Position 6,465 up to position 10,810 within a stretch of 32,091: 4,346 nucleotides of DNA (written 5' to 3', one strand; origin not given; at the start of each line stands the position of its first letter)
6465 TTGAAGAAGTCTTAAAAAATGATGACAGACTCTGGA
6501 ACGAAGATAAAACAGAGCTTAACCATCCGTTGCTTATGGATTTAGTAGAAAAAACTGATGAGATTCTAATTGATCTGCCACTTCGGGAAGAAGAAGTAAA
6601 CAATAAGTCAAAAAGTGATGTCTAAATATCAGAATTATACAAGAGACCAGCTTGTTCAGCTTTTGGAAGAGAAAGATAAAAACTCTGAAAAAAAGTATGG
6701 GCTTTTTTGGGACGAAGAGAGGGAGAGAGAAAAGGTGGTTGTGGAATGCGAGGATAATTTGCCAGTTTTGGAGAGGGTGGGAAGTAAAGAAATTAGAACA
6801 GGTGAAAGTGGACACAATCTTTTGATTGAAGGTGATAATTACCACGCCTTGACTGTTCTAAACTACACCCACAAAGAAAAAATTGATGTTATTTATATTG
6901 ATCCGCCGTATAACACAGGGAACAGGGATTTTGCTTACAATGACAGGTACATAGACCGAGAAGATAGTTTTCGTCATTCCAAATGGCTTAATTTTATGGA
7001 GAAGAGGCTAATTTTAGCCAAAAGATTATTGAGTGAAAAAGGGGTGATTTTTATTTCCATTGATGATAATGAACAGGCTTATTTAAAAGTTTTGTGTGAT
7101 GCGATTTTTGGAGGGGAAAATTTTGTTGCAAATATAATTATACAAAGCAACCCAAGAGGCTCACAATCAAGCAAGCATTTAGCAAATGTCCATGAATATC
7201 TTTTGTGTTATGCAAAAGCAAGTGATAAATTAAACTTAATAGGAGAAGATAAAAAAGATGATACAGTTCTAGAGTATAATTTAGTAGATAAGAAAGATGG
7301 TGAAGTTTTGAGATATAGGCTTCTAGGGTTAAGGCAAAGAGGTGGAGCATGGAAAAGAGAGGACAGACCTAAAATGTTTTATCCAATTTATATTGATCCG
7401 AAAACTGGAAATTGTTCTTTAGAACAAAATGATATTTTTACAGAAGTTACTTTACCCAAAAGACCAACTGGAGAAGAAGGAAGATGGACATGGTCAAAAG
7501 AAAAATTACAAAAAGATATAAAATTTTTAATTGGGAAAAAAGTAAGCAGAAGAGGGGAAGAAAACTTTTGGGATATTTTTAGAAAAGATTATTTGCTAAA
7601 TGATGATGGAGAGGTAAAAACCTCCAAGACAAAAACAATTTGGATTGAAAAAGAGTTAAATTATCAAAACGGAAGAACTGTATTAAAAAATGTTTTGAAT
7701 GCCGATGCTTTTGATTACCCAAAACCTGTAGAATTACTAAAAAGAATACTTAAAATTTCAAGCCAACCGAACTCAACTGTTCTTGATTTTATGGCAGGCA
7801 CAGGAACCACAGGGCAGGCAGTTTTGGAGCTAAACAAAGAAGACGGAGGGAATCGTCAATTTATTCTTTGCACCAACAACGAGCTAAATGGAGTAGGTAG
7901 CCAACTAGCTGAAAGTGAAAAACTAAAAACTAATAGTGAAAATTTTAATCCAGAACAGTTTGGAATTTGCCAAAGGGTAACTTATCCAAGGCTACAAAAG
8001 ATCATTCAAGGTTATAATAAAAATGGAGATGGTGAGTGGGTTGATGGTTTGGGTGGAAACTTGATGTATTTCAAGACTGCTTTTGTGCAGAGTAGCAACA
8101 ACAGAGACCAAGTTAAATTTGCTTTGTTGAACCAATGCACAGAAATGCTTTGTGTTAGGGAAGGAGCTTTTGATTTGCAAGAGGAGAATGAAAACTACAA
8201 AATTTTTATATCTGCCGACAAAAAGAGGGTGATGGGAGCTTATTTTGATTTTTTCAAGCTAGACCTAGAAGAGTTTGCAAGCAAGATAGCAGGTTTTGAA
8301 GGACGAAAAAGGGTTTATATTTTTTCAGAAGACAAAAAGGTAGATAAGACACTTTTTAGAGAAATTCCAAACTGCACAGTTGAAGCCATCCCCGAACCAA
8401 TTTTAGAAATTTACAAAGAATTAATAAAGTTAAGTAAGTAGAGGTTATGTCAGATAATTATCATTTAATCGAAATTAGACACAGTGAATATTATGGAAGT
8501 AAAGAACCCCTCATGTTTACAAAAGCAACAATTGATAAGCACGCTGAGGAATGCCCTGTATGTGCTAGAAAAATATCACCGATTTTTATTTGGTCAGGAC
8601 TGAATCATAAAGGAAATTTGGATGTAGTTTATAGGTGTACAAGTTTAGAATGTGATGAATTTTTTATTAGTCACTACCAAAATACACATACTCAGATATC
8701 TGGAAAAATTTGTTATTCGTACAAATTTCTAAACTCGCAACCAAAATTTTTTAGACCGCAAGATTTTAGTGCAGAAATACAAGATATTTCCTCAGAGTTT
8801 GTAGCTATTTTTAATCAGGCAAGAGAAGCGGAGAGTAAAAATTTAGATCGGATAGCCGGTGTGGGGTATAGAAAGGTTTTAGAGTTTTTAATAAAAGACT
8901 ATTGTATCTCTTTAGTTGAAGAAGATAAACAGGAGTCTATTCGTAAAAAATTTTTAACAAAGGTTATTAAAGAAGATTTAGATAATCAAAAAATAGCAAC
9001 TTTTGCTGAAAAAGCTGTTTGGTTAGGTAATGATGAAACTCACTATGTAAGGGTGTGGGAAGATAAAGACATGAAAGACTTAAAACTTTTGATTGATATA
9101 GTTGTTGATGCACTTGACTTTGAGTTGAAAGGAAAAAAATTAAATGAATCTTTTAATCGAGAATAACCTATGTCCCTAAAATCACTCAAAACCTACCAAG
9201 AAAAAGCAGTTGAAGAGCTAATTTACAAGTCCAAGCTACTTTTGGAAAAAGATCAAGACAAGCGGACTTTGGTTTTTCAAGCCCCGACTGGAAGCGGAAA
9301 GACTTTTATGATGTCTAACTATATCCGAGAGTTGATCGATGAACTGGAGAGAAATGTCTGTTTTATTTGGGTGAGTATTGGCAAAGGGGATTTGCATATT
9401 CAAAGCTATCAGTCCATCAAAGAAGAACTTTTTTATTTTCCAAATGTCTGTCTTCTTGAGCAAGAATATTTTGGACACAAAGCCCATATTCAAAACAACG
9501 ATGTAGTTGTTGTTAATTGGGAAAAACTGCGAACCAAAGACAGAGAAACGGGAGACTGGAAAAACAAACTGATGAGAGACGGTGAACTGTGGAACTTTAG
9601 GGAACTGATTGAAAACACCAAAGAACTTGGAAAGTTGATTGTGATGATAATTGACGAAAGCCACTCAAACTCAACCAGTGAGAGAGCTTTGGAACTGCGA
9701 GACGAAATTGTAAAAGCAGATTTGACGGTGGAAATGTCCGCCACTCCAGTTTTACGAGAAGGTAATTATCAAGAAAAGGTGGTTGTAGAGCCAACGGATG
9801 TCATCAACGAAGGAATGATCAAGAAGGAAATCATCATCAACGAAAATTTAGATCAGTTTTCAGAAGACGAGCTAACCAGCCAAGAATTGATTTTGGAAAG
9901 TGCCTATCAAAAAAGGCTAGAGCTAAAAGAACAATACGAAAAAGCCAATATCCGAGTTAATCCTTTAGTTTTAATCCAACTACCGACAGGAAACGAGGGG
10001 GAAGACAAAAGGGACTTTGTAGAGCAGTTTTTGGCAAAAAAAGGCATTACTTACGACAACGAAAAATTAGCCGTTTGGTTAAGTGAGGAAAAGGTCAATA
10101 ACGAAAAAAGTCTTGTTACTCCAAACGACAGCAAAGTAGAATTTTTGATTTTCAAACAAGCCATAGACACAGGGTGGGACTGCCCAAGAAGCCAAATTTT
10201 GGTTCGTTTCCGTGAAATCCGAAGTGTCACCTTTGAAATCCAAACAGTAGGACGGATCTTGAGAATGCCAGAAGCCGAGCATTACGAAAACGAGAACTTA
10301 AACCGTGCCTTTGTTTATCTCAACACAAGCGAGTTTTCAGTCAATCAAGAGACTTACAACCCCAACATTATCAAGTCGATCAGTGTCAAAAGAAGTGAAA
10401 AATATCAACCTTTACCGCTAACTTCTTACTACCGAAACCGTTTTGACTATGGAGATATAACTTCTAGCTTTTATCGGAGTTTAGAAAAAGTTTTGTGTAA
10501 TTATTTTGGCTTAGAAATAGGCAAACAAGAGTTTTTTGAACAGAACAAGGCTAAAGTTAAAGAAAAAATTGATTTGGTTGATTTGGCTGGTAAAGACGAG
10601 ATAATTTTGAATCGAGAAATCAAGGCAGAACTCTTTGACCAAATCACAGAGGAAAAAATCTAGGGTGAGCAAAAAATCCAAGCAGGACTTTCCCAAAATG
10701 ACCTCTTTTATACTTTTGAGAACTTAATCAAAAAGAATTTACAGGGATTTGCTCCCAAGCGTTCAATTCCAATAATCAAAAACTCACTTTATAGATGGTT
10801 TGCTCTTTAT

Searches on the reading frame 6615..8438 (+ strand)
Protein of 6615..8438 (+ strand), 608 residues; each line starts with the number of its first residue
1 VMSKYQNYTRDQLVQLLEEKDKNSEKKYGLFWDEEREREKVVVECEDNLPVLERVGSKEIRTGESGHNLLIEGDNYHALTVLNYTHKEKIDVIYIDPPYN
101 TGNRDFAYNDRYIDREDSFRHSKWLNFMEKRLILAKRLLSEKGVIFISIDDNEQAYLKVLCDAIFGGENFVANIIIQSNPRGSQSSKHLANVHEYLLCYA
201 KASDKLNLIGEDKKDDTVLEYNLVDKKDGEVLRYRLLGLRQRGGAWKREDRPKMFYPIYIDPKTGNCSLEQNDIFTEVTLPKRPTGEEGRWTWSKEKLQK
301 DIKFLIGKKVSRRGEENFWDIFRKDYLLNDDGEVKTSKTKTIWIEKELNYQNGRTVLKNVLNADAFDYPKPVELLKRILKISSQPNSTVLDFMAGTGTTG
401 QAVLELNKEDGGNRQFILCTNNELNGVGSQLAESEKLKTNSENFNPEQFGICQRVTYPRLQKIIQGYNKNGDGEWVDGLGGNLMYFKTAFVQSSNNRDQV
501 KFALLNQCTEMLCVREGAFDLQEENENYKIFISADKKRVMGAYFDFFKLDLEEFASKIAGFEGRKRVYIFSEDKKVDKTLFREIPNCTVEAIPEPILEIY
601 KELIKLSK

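Call 63: search_protein_families(library=pfam, proteins=[window:6615-8438:+], max_evalue=0.001)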
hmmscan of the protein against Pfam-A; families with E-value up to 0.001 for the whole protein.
window:6615-8438:+ (608 aa): 1 family
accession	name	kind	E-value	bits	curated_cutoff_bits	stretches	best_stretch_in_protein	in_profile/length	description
PF01555.25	N6_N4_Mtase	-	5e-42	144.8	26.7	1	90-409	1-205/221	DNA methylase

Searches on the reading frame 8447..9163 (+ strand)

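Call 63: search_protein_families(library=pfam, proteins=[window:8447-9163:+], max_evalue=0.001)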
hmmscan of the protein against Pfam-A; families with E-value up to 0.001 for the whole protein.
window:8447-9163:+ (239 aa): 1 family
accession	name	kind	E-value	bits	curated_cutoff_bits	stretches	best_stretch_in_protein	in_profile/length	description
PF15935.10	RnlA_toxin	-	0.00053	20.6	27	0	57-97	40-80/87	RNase LS, bacterial toxin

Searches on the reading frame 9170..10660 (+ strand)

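Call 63: search_protein_families(library=pfam, proteins=[window:9170-10660:+], max_evalue=0.001)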
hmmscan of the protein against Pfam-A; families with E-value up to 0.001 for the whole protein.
window:9170-10660:+ (497 aa): 3 families
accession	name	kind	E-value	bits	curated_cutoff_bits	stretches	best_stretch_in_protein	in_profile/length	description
PF04851.21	ResIII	-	1.5e-16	61.1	22.5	1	5-193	3-162/164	Type III restriction enzyme, res subunit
PF18766.7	SWI2_SNF2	-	2.7e-07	30.9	26.7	1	10-199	2-161/221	SWI2/SNF2 ATPase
PF00270.35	DEAD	-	2.3e-06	27.9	26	1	10-193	4-160/167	DEAD/DEAH box helicase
